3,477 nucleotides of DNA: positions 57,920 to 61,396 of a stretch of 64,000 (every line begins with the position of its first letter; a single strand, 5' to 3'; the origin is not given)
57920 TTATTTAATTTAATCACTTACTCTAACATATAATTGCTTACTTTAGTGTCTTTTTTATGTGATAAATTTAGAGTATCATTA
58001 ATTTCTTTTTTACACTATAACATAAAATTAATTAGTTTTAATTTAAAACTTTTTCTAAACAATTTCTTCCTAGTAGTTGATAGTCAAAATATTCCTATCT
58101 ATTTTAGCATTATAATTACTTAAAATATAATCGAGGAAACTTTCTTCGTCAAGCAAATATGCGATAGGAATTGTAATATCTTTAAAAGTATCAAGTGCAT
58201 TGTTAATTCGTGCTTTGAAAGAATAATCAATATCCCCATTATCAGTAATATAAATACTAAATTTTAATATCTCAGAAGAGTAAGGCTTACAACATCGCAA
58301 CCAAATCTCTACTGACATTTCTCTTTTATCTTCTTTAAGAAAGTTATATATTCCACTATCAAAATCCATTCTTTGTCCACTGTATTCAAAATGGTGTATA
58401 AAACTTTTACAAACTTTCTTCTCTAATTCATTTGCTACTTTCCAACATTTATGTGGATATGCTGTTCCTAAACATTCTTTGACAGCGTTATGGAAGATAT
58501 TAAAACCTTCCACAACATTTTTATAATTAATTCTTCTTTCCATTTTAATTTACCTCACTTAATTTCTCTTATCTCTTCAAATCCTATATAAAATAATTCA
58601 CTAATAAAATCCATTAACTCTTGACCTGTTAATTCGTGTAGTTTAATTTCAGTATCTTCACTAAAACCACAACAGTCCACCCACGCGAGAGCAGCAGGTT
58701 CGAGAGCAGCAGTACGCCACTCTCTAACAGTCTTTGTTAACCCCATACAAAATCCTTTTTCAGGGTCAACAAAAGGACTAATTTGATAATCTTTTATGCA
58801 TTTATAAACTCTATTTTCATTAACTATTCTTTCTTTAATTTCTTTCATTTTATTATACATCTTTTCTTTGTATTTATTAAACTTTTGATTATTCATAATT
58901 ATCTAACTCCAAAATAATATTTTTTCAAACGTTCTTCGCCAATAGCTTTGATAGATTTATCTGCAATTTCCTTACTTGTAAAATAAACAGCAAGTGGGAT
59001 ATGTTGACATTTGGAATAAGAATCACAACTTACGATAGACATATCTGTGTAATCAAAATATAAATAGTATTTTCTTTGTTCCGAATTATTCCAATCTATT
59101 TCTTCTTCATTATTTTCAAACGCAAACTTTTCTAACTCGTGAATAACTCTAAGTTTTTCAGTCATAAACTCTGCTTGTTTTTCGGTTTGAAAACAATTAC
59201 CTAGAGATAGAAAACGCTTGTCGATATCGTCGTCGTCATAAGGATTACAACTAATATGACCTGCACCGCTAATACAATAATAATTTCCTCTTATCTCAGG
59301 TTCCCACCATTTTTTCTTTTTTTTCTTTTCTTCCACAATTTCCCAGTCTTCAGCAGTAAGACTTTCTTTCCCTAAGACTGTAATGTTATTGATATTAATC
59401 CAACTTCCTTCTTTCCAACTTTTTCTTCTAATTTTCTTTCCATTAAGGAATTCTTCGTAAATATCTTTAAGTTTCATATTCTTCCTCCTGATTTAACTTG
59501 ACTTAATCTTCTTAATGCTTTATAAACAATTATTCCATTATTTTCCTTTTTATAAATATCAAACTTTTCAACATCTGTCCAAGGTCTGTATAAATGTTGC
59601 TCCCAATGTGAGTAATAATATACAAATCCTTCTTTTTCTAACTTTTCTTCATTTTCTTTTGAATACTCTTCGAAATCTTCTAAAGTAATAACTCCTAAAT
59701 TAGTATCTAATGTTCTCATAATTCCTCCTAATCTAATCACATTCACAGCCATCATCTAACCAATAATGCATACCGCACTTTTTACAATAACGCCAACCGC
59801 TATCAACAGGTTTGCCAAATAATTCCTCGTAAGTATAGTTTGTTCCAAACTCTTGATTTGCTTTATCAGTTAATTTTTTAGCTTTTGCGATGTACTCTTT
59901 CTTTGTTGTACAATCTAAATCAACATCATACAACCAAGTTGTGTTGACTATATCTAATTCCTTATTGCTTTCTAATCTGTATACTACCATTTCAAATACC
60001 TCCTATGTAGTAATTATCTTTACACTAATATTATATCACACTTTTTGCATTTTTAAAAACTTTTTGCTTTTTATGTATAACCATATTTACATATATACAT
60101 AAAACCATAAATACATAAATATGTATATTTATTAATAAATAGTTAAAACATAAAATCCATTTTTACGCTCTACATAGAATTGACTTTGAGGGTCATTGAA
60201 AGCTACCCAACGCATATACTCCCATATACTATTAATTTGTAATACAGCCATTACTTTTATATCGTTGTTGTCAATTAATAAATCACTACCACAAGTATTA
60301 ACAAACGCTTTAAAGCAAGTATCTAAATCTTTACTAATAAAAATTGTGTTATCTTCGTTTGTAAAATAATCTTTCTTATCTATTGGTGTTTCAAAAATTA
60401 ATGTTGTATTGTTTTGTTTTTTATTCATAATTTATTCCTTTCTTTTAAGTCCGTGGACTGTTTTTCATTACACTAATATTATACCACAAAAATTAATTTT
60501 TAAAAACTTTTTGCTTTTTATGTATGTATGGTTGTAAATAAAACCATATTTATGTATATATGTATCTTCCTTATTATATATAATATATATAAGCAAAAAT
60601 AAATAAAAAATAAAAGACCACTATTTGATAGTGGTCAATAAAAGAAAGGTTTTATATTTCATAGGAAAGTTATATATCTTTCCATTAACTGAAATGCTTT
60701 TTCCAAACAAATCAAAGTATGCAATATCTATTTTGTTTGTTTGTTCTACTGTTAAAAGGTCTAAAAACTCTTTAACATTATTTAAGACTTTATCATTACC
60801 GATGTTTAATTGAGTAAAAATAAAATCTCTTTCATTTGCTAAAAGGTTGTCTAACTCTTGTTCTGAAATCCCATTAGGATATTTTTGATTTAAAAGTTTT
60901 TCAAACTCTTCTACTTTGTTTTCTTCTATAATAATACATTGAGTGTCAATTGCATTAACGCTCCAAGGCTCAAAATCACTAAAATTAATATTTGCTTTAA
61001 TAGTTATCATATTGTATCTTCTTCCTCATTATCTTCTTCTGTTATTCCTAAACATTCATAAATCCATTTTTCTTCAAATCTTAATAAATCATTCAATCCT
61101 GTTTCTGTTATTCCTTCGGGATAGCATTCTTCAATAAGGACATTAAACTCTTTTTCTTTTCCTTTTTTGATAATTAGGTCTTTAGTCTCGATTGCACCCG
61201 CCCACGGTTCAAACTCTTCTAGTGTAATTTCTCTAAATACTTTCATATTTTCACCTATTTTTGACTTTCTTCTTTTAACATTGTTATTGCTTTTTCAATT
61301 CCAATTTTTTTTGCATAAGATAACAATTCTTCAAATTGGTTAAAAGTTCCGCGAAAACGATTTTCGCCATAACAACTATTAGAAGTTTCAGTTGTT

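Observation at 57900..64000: Array of single-gene cassettes, each with a conserved promoter repeat and its own terminator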

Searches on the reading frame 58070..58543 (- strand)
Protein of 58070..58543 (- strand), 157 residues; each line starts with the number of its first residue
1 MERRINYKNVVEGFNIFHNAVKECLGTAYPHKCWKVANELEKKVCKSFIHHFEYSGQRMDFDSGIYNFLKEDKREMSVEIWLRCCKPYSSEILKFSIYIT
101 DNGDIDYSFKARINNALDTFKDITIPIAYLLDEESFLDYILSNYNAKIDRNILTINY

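Call 38: search_protein_families(library=pfam, proteins=[window:58070-58543:-], max_evalue=0.05)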
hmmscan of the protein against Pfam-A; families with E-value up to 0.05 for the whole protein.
window:58070-58543:- (157 aa): 0 families

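Call 96: search_protein_families(library=phrogs, proteins=[window:58070-58543:-], max_evalue=0.001)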
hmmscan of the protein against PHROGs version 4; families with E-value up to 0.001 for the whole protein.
window:58070-58543:- (157 aa): 0 families

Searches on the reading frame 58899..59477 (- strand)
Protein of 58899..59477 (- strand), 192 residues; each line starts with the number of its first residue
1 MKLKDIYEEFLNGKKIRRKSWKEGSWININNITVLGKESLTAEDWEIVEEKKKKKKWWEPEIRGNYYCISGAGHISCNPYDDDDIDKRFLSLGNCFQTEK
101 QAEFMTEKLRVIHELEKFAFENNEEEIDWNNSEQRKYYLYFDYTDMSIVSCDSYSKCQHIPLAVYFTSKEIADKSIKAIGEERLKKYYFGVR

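Call 38: search_protein_families(library=pfam, proteins=[window:58899-59477:-], max_evalue=0.05)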
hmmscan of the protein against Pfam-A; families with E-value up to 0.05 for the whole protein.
window:58899-59477:- (192 aa): 1 family
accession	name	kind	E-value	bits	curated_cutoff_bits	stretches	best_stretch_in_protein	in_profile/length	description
PF11195.14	Tad2-like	-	0.013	16.4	25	0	1-30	1-31/73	Thoeris anti-defense 2-like domain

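Call 96: search_protein_families(library=phrogs, proteins=[window:58899-59477:-], max_evalue=0.001)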
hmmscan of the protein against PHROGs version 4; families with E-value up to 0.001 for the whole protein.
window:58899-59477:- (192 aa): 0 families

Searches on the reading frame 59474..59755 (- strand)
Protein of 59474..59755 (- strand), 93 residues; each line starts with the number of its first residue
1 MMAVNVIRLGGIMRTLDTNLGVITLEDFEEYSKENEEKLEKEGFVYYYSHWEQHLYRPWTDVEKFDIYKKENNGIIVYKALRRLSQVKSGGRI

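Call 12: search_protein_families(library=pfam, proteins=[window:59474-59755:-], max_evalue=0.01)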
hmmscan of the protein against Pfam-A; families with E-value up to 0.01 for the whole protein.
window:59474-59755:- (93 aa): 0 families

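Call 39: search_protein_families(library=phrogs, proteins=[window:59474-59755:-], max_evalue=0.01)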
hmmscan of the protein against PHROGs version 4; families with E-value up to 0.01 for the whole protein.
window:59474-59755:- (93 aa): 0 families

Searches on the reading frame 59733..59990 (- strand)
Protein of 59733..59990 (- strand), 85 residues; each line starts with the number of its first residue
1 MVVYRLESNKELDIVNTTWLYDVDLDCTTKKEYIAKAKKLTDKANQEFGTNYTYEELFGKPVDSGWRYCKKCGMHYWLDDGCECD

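Call 12: search_protein_families(library=pfam, proteins=[window:59733-59990:-], max_evalue=0.01)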
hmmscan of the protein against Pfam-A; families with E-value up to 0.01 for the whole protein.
window:59733-59990:- (85 aa): 1 family
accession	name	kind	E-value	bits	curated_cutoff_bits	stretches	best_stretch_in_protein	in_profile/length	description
PF13248.11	Zn_ribbon_3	-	0.0041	17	27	1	59-74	9-24/26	zinc-ribbon domain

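Call 39: search_protein_families(library=phrogs, proteins=[window:59733-59990:-], max_evalue=0.01)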
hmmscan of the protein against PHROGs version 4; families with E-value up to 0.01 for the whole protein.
window:59733-59990:- (85 aa): 0 families

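Call 91: find_homologous_proteins(query=window:59733-59990:-, max_evalue=0.001)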
Query window:59733-59990:- (85 aa): 3 proteins with E <= 0.001 among 3 candidates.
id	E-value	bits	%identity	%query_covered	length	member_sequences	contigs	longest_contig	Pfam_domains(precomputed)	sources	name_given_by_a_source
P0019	5.9e-52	192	96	100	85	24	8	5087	-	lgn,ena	-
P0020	1.2e-36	143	73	100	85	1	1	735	-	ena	-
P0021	2.8e-35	138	69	99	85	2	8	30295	-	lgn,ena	-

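Call 92: find_encoding_contigs(protein=P0021, flank=8000, max_places=6)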
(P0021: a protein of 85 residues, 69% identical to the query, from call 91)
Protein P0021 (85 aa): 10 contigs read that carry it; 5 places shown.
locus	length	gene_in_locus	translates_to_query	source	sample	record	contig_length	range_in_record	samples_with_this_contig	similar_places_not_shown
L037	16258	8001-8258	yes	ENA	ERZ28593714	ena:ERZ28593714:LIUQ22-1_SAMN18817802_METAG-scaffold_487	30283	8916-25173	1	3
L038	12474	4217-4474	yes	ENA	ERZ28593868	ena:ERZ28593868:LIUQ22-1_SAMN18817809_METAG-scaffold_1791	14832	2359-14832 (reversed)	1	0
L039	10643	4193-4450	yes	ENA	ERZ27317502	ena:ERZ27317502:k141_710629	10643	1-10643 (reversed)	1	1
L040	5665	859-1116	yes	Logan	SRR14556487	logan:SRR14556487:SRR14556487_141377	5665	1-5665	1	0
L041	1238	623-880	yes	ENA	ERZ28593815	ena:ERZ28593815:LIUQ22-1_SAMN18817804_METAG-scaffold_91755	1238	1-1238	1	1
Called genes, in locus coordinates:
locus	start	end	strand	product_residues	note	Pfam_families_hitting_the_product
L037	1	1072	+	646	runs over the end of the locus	-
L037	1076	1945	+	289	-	PF22768:SPP1_Dit (weak)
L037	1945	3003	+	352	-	PF14594:Sipho_Gp37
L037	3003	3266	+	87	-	-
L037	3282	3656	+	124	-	-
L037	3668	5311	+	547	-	-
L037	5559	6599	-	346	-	PF00589:Phage_integrase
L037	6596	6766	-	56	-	-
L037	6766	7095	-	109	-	PF12844:HTH_19, PF13560:HTH_31, PF01381:HTH_3, PF13443:HTH_26 (weak)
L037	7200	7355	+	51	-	-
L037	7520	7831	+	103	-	-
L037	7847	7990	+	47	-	-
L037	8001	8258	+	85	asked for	-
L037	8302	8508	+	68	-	PF13560:HTH_31 (weak), PF01381:HTH_3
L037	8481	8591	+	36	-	-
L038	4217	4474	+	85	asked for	-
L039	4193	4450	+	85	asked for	-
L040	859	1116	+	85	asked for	-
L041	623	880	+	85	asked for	-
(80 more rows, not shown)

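Call 93: find_encoding_contigs(protein=P0019, flank=5000, max_places=8)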
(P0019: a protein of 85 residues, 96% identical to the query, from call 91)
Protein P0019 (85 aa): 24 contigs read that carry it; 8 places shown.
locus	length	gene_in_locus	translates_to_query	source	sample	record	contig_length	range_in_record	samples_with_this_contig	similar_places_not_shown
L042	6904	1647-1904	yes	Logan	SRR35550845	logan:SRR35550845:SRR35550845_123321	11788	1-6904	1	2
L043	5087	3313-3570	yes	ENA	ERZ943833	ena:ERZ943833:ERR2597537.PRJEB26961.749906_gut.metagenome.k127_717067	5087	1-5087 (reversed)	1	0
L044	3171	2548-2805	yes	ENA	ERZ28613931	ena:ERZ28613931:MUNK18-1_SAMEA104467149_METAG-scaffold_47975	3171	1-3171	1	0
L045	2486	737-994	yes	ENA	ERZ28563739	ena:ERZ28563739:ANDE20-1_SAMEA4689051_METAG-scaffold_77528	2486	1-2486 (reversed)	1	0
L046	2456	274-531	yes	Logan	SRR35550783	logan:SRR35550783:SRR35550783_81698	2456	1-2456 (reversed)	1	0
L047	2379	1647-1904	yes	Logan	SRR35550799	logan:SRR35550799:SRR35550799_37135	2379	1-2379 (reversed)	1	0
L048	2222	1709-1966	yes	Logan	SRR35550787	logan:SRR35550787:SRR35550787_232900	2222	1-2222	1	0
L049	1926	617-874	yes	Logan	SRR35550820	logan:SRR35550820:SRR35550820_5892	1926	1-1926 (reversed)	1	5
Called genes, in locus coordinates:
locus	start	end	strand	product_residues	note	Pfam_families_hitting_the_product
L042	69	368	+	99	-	-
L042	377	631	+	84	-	-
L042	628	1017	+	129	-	-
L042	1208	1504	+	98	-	-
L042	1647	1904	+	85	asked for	-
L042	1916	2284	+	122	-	-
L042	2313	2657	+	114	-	-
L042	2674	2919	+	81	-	-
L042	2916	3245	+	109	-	-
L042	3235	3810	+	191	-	-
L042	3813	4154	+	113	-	-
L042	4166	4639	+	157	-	-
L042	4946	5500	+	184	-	PF04542:Sigma70_r2 (weak)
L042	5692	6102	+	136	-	-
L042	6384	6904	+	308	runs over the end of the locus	PF02899:Phage_int_SAM_1, PF13495:Phage_int_SAM_4 (weak), PF00589:Phage_integrase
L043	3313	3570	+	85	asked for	-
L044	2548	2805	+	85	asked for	-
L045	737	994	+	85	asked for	-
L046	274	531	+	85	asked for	-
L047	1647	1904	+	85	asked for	-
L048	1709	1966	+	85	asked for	-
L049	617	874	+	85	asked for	-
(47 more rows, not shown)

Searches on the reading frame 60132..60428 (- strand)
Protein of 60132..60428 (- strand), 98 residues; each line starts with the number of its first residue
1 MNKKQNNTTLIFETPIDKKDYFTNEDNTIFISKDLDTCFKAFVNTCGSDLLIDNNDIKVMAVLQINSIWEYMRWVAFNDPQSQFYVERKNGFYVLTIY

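Call 12: search_protein_families(library=pfam, proteins=[window:60132-60428:-], max_evalue=0.01)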
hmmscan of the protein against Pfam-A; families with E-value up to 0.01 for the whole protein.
window:60132-60428:- (98 aa): 0 families

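Call 34: find_encoding_contigs(protein=window:60132-60428:-, flank=6000, max_places=8)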
Protein window:60132-60428:- (98 aa): 4 contigs read that carry it; 1 place shown.
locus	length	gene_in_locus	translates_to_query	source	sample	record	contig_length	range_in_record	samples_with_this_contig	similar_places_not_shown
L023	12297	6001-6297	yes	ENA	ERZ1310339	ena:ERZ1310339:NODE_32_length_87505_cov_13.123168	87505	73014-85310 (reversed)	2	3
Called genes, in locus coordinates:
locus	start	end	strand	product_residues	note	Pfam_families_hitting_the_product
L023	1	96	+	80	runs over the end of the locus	-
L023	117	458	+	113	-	-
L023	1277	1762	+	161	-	-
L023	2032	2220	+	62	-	-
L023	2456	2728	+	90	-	-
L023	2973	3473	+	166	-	-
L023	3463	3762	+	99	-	-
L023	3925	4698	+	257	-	-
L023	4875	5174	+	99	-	-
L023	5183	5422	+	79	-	-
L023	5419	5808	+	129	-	-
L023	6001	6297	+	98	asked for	-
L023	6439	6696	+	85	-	-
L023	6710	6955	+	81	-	-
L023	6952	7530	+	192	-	-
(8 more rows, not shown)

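Call 39: search_protein_families(library=phrogs, proteins=[window:60132-60428:-], max_evalue=0.01)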
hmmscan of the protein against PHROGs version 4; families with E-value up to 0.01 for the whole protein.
window:60132-60428:- (98 aa): 0 families

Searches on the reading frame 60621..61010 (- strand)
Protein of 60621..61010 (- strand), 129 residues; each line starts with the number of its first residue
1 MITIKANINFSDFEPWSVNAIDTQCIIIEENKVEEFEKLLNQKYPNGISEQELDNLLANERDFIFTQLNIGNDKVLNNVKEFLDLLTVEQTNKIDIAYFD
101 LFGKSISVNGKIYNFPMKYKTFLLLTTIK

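Call 12: search_protein_families(library=pfam, proteins=[window:60621-61010:-], max_evalue=0.01)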
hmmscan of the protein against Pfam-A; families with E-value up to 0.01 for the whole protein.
window:60621-61010:- (129 aa): 0 families

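Call 39: search_protein_families(library=phrogs, proteins=[window:60621-61010:-], max_evalue=0.01)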
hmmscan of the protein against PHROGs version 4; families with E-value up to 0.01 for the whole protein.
window:60621-61010:- (129 aa): 1 family
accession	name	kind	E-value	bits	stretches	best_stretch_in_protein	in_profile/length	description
phrog_5149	-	unknown function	4.6e-05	24.6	1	1-69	4-71/164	-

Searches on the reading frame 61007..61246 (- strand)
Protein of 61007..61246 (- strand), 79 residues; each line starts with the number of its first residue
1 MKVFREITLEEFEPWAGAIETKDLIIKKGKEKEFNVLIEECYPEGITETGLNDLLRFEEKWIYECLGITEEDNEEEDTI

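Call 12: search_protein_families(library=pfam, proteins=[window:61007-61246:-], max_evalue=0.01)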
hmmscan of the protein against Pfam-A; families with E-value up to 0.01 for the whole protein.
window:61007-61246:- (79 aa): 0 families

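Call 39: search_protein_families(library=phrogs, proteins=[window:61007-61246:-], max_evalue=0.01)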
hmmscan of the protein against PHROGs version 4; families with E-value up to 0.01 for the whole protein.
window:61007-61246:- (79 aa): 1 family
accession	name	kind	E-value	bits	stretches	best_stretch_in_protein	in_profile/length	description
phrog_5149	-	unknown function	3e-16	61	1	4-77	8-81/164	-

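Call 63: search_dna_similar(query=window:61007-61246:-, collection=phages, mode=protein, max_evalue=0.001, max_rows=12)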
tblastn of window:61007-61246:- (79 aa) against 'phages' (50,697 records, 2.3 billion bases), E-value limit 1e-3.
Records with a match: 66; places in all: 66; records where one place covers at least 80% of the query: 8.
Best place of each record, by identity: <60% 66.
By first word of the organism name: Listeria 50; Lactococcus 8; Polaribacter 4; Enterococcus 2; Microviridae 1; Eggerthella 1.
By host as written in the record: Listeria monocytogenes 34; - 11; Lactococcus lactis 8; Listeria monocytogenes CRIFS culture collection code: C519 2; Enterococcus_D gallinarum DO103 2; Eggerthella lenta DA753 1; Listeria 1; Listeria monocytogenes FSL F6-367 1; and 6 more.
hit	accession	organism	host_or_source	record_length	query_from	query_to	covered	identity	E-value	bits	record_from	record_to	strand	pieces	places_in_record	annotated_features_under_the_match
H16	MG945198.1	Microviridae sp.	yak feces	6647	1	67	85%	43.7%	2e-9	57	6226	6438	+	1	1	similar to hypothetical protein (x2)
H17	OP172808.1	Eggerthella phage EL753P1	Eggerthella lenta DA753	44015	1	67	85%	43.3%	2e-12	66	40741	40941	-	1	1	hypothetical protein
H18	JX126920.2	Listeria phage LP-037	-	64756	9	67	75%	45.8%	1e-8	55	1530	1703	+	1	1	hypothetical protein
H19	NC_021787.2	Listeria phage LP-037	-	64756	9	67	75%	45.8%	1e-8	55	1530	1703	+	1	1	hypothetical protein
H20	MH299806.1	Listeria phage LP-KV022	Listeria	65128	9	67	75%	45.8%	1e-8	55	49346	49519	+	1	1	hypothetical protein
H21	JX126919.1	Listeria phage LP-110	-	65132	9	67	75%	45.8%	1e-8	55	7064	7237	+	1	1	hypothetical protein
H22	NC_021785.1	Listeria phage LP-110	-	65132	9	67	75%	45.8%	1e-8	55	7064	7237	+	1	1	hypothetical protein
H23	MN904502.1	Listeria phage LP-018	Listeria monocytogenes FSL F6-367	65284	9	67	75%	45.8%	1e-8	55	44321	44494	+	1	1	hypothetical protein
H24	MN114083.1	Listeria phage LP-013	Listeria monocytogenes J1-208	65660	9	67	75%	45.8%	1e-8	55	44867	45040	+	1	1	hypothetical protein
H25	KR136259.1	Polaribacter phage P12002L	seawater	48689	1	66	84%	40.9%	4e-7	51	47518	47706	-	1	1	hypothetical protein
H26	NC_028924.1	Polaribacter phage P12002L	seawater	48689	1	66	84%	40.9%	4e-7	51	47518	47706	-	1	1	hypothetical protein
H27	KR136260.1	Polaribacter phage P12002S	seawater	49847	1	66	84%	40.9%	4e-7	51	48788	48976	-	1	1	hypothetical protein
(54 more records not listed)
